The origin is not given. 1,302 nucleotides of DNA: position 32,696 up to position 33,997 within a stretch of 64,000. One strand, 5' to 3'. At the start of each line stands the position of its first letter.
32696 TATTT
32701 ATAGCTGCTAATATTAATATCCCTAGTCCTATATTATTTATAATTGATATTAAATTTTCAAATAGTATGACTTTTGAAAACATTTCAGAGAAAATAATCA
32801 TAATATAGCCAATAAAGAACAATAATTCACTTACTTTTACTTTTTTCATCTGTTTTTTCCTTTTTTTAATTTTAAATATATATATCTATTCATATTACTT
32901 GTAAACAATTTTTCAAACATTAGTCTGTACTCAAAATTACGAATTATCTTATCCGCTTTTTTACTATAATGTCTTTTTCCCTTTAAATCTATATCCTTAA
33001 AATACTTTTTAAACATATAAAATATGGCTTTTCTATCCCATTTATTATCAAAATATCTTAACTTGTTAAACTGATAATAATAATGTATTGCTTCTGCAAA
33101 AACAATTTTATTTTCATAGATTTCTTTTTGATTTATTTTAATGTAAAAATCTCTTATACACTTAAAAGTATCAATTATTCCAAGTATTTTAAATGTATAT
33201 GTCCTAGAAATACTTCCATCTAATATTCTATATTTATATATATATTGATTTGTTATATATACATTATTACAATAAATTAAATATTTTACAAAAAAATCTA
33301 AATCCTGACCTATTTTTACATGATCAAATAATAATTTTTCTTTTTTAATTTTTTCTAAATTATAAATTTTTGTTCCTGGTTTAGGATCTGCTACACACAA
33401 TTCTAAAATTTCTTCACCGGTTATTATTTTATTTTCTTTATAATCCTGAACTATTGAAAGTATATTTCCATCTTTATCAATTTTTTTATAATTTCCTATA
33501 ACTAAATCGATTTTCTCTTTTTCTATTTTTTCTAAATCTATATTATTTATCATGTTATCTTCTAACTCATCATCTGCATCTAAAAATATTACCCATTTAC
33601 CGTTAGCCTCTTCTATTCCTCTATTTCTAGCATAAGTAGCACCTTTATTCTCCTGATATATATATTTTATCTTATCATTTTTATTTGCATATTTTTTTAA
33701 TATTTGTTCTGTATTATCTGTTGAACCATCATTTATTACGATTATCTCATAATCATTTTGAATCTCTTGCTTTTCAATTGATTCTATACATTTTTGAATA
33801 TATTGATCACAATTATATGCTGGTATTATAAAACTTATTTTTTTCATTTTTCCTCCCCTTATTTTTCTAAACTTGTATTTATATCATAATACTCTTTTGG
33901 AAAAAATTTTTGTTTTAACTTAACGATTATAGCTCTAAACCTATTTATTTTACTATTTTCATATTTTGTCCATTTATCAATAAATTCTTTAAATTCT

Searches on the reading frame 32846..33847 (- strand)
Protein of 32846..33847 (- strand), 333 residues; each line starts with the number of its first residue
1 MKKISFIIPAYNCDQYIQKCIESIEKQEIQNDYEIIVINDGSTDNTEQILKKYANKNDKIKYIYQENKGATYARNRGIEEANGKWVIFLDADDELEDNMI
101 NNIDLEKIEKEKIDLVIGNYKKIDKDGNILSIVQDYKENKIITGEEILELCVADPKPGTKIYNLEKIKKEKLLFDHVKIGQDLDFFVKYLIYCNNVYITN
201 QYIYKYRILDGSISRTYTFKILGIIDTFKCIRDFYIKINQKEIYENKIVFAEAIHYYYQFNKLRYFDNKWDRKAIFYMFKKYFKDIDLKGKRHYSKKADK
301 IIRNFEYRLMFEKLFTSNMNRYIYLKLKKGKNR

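Call 6: search_protein_families(library=pfam, proteins=[window:32846-33847:-], max_evalue=0.001)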
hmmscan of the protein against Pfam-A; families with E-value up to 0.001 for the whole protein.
window:32846-33847:- (333 aa): 4 families
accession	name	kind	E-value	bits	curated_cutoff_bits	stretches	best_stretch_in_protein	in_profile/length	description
PF00535.33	Glycos_transf_2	-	9e-38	130.3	23.3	1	5-136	1-131/168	Glycosyl transferase family 2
PF13641.12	Glyco_tranf_2_3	-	3.2e-11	44.1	27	1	4-101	3-105/230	Glycosyltransferase like family 2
PF10111.15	Glyco_tranf_2_2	-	2.9e-10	40.5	27.3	1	5-280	1-275/276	Glycosyltransferase like family 2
PF13704.12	Glyco_tranf_2_4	-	5.6e-06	27.2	27.5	1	12-93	2-82/98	Glycosyl transferase family 2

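Call 24: search_protein_families(library=ncbifam, proteins=[window:32846-33847:-], max_evalue=0.00001)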
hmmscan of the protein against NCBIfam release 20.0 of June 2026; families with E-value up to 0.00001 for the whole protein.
window:32846-33847:- (333 aa): 23 families
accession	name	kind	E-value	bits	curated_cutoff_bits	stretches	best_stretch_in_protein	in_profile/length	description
NF007482.0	PRK10073.1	equivalog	3.5e-37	128.1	423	1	2-257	6-266/334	glycosyltransferase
NF047683.1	TeichurnBiosyTuaG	equivalog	2.1e-29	102.9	400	1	3-216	7-213/252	teichuronic acid biosynthesis protein TuaG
NF041875.1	EPS_EpsD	equivalog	5.6e-24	85.1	370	1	4-119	1-115/325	exopolysaccharide biosynthesis glycosyltransferase EpsD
TIGR03937.1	PgaC_IcaA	equivalog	2e-20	73.1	422.3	1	2-134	45-176/407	poly-beta-1,6-N-acetyl-D-glucosamine synthase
NF038302.1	EPS_HpsE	equivalog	2.4e-20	72.7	300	1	4-100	3-104/307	hormogonium polysaccharide biosynthesis glycosyltransferase HpsE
NF050050.1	ProtGlycPglI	equivalog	2.7e-20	72.9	500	1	1-129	1-127/306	GalNAc(5)-diNAcBac-PP-undecaprenol beta-1,3-glucosyltransferase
TIGR04283.1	glyco_like_mftF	equivalog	7.9e-15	55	182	1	4-107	1-97/221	TIGR04283 family arsenosugar biosynthesis glycosyltransferase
TIGR03111.1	glyc2_xrt_Gpos1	hypoth_equivalog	1.2e-14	54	363.95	1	3-118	50-167/439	TIGR03111 family XrtG-associated glycosyltransferase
NF041394.1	GtaseAglG_Halo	equivalog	5.9e-14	52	440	1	3-102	2-102/304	glucosyl-dolichyl phosphate glucuronosyltransferase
NF047588.1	GlcsyltransPgfSStrep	equivalog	7.6e-14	51.6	500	1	3-119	2-120/308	glycosyltransferase PgfS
NF053739.1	GlytfEpsEBac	equivalog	3.4e-13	49.2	450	1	3-94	2-94/265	glycosyltransferase EpsE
NF038299.1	EPS_HpsN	equivalog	2.8e-12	46.3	425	1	3-119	2-118/317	hormogonium polysaccharide biosynthesis glycosyltransferase HpsN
TIGR03965.1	mycofact_glyco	equivalog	1.4e-11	44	280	1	2-94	74-166/467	mycofactocin biosynthesis glycosyltransferase MftF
NF007986.1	PRK10714.1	equivalog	1.7e-11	43.7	529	1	1-101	5-109/316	undecaprenyl-phosphate 4-deoxy-4-formamido-L-arabinose transferase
NF010496.0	PRK13915.1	equivalog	1.3e-10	40.9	262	1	2-122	31-157/307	glucosyl-3-phosphoglycerate synthase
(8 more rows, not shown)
